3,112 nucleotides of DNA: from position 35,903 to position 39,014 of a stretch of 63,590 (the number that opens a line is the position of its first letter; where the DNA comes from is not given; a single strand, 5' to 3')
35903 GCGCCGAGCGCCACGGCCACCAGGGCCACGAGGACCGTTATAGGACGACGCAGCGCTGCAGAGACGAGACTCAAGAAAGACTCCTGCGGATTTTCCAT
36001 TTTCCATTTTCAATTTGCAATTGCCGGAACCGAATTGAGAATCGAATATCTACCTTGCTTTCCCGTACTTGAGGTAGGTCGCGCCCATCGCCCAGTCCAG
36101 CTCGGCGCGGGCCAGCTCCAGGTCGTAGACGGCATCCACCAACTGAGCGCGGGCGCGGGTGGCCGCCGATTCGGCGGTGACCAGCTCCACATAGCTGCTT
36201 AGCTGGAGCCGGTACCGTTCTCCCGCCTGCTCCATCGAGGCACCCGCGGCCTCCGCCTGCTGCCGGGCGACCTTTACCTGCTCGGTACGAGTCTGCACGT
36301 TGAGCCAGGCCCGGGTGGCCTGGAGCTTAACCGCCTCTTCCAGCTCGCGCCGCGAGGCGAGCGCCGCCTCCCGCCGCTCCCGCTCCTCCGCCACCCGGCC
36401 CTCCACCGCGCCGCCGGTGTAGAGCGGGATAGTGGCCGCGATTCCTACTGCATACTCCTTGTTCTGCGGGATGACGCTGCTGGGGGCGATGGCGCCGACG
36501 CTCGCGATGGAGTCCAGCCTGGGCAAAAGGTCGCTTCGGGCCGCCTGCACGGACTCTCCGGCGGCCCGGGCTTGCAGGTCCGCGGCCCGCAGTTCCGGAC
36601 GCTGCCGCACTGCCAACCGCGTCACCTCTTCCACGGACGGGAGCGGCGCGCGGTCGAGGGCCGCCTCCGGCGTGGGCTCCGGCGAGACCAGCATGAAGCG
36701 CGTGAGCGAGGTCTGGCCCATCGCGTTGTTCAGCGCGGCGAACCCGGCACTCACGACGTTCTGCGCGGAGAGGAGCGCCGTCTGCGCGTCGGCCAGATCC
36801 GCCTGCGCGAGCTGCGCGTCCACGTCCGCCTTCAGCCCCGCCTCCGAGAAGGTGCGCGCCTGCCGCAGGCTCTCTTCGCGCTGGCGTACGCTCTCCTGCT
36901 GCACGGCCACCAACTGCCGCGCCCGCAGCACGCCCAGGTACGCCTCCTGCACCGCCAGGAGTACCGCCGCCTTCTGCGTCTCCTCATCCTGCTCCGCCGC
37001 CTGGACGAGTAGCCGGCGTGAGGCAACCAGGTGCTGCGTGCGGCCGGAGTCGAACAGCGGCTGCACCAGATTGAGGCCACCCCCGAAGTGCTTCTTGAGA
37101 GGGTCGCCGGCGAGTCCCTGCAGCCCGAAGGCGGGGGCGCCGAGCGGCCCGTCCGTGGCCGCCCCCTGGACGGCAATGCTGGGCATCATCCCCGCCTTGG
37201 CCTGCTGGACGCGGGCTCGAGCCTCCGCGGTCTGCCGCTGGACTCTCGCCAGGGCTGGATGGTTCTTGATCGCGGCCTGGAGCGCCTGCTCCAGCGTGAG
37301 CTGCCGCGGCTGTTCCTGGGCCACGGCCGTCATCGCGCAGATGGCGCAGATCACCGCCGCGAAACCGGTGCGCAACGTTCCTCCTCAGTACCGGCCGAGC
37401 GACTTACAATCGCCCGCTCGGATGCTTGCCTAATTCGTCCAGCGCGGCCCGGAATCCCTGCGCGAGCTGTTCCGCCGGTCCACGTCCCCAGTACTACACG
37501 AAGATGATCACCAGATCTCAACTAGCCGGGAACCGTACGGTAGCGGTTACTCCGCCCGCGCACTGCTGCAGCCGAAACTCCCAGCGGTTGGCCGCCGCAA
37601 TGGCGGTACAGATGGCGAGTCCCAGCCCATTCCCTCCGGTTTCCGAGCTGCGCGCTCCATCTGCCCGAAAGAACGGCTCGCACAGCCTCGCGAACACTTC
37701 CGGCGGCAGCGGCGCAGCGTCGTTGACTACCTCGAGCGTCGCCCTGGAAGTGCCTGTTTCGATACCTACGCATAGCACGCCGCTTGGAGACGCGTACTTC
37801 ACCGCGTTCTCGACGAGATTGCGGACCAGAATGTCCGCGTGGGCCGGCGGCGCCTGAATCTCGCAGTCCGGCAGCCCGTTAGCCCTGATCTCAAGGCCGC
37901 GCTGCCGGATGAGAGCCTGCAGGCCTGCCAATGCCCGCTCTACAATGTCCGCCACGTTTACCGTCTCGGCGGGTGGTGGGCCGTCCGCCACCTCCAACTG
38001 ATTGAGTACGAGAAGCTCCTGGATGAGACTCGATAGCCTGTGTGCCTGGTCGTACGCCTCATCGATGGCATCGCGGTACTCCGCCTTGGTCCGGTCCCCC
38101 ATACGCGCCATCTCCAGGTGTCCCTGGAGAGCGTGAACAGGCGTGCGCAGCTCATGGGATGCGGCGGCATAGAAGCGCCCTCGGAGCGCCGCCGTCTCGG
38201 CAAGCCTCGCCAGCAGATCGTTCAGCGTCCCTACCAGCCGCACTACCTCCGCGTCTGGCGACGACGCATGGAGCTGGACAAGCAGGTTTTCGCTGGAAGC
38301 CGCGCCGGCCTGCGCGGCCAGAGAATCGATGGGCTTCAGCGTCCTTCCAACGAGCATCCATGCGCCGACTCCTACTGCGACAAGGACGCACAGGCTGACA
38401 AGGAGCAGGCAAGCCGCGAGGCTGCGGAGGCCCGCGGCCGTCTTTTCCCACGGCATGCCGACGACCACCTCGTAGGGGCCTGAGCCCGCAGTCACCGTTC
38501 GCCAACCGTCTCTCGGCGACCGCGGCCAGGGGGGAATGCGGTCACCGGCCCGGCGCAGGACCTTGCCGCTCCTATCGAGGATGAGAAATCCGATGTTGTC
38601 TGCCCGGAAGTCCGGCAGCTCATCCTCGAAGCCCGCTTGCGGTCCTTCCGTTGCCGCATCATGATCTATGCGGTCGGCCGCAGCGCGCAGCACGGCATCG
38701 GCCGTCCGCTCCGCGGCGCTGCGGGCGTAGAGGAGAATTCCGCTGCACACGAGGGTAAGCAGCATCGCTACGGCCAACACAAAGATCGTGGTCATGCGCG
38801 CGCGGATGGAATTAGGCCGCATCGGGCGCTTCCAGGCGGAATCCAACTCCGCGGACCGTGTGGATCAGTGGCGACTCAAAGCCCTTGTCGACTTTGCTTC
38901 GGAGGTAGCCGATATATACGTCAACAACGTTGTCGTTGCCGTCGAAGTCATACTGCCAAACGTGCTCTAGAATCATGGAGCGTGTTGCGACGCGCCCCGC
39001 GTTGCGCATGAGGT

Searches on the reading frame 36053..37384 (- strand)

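Call 36: search_protein_families(library=pfam, proteins=[window:36053-37384:-], max_evalue=0.0001)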
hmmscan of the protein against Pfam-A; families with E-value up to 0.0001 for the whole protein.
window:36053-37384:- (444 aa): 1 family
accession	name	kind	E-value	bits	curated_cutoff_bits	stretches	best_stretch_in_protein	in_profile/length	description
PF02321.23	OEP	-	5.6e-60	202.8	22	2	252-430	2-183/187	Outer membrane efflux protein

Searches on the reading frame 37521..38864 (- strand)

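Call 36: search_protein_families(library=pfam, proteins=[window:37521-38864:-], max_evalue=0.0001)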
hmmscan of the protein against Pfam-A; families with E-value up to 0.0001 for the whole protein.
window:37521-38864:- (448 aa): 2 families
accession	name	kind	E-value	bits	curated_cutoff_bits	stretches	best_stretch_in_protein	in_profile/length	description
PF02518.31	HATPase_c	-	2.1e-14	54.3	26.4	1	345-447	8-109/111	Histidine kinase-, DNA gyrase B-, and HSP90-like ATPase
PF00512.31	HisKA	-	2.2e-14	53.7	26.9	1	228-291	2-64/66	His Kinase A (phospho-acceptor) domain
